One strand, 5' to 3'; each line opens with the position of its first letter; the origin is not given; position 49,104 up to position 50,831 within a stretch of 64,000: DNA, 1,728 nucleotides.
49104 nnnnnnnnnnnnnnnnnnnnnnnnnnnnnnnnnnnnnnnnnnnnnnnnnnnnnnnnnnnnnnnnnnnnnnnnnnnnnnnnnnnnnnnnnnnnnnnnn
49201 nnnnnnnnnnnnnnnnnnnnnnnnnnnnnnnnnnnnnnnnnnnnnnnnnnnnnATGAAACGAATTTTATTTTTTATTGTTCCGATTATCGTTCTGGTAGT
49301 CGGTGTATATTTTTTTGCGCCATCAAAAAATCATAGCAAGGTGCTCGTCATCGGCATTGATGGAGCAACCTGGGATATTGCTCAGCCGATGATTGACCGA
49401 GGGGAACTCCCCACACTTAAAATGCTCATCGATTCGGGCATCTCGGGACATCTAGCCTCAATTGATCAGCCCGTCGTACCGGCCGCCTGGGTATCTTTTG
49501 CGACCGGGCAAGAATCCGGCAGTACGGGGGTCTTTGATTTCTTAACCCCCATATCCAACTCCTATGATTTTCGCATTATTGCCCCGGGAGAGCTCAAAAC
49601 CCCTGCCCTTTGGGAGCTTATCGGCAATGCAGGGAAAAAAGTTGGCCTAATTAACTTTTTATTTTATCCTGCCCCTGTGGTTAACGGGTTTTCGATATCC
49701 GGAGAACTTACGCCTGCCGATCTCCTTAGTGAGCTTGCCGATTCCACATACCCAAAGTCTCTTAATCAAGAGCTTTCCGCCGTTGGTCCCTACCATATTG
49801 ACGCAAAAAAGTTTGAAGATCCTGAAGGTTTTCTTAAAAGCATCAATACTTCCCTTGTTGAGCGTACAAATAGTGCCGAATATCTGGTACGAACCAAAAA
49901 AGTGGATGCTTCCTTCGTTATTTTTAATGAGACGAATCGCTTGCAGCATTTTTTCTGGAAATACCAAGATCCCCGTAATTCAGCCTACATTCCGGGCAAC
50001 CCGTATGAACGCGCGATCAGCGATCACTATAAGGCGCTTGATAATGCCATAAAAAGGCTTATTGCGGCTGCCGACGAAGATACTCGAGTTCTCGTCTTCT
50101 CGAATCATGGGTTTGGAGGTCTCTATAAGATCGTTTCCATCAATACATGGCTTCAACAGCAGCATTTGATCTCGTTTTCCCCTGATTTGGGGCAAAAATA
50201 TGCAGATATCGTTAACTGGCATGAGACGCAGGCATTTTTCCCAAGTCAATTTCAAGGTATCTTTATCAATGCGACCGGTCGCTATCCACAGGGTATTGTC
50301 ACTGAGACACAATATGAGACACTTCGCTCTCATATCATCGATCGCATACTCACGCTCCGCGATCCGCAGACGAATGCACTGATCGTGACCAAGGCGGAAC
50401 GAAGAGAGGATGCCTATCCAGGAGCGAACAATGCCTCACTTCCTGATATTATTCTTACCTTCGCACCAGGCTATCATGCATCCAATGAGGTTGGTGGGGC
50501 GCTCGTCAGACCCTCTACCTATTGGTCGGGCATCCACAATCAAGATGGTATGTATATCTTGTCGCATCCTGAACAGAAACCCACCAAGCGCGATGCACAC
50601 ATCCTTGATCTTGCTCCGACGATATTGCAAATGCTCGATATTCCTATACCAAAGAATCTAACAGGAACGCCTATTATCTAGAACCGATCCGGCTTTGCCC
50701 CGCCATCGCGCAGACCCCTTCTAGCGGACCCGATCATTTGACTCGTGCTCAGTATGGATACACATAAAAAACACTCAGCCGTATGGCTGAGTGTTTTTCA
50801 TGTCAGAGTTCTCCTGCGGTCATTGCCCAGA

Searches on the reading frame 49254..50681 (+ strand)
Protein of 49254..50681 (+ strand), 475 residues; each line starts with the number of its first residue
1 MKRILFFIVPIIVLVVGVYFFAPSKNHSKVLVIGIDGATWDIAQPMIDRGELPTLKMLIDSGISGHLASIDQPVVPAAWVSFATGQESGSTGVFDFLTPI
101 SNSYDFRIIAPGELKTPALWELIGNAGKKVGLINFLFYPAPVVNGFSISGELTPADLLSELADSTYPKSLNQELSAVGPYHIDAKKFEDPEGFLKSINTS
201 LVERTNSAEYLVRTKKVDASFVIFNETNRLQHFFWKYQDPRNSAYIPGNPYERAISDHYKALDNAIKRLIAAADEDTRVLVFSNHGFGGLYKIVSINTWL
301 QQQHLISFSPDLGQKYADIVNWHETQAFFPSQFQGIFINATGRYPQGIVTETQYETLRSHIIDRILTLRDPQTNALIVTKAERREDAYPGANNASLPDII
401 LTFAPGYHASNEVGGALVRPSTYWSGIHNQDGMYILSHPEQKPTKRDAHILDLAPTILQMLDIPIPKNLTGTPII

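Call 3: search_protein_families(library=pfam, proteins=[window:49254-50681:+], max_evalue=0.1)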
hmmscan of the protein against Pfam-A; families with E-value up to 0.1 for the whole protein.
window:49254-50681:+ (475 aa): 1 family
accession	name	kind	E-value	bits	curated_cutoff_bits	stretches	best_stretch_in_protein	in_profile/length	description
PF01663.27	Phosphodiest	-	2.4e-32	113.3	23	1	30-416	1-330/342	Type I phosphodiesterase / nucleotide pyrophosphatase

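Call 9: search_protein_families(library=ncbifam, proteins=[window:49254-50681:+], max_evalue=0.01)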
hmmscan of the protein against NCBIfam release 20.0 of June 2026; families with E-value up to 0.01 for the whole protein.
window:49254-50681:+ (475 aa): 1 family
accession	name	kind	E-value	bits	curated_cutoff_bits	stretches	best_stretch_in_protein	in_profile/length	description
TIGR01307.1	pgm_bpd_ind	equivalog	0.003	16.1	330.65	0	435-475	463-504/504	2,3-bisphosphoglycerate-independent phosphoglycerate mutase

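Call 28: search_solved_structures(query=window:49254-50681:+, max_evalue=0.01, show_alignments=2)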
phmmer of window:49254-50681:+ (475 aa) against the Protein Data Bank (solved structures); distinct sequences matched with E-value up to 0.01: 0.

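Call 33: find_homologous_proteins(query=window:49254-50681:+, max_evalue=0.001)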
Query window:49254-50681:+ (475 aa): 331 proteins with E <= 0.001 among 8000 candidates; the best 120 are listed.
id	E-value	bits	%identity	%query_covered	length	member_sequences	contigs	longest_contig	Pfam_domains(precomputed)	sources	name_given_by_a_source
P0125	0.0e+0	1020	97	100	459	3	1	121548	PF01663.28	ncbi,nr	ncbi:MAG: hypothetical protein UX58_C0004G0076 [Candidatus Wolfebacteria bacterium GW2011_GWB2_46_69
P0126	6.2e-155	535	51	95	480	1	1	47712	PF01663.28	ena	-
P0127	2.7e-76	276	32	95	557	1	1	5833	PF01663.28,PF00884.29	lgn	-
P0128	1.5e-73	266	31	93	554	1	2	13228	PF01663.28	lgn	-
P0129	1.8e-73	266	33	93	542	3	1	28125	PF01663.28,PF00884.29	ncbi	-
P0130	1.9e-73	266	31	94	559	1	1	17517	PF01663.28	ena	-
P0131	1.9e-73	266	31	93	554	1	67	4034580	PF01663.28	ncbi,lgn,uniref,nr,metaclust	ncbi:alkaline phosphatase family protein [Candidatus Brocadia sinica]|uniref:Type I phosphodiesteras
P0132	2.1e-73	266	31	93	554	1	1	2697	PF01663.28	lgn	-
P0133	6.6e-73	264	31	93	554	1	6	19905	PF01663.28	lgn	-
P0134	1.4e-72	263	31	93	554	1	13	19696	PF01663.28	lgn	-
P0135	1.6e-72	263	31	93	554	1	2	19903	PF01663.28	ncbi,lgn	-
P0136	1.8e-72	263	31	93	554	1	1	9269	PF01663.28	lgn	-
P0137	3.2e-72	262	33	94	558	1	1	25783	PF01663.28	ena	-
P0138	5.5e-72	261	31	93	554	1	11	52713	PF01663.28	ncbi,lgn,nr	ncbi:MAG: alkaline phosphatase family protein [Candidatus Brocadia sinica]|nr:alkaline phosphatase f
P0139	7.2e-72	261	31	93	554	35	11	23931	PF01663.28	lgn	-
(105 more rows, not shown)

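Call 37: search_protein_families(library=padloc, proteins=[window:49254-50681:+], max_evalue=0.001)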
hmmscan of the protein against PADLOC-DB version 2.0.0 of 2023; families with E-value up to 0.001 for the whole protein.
window:49254-50681:+ (475 aa): 0 families
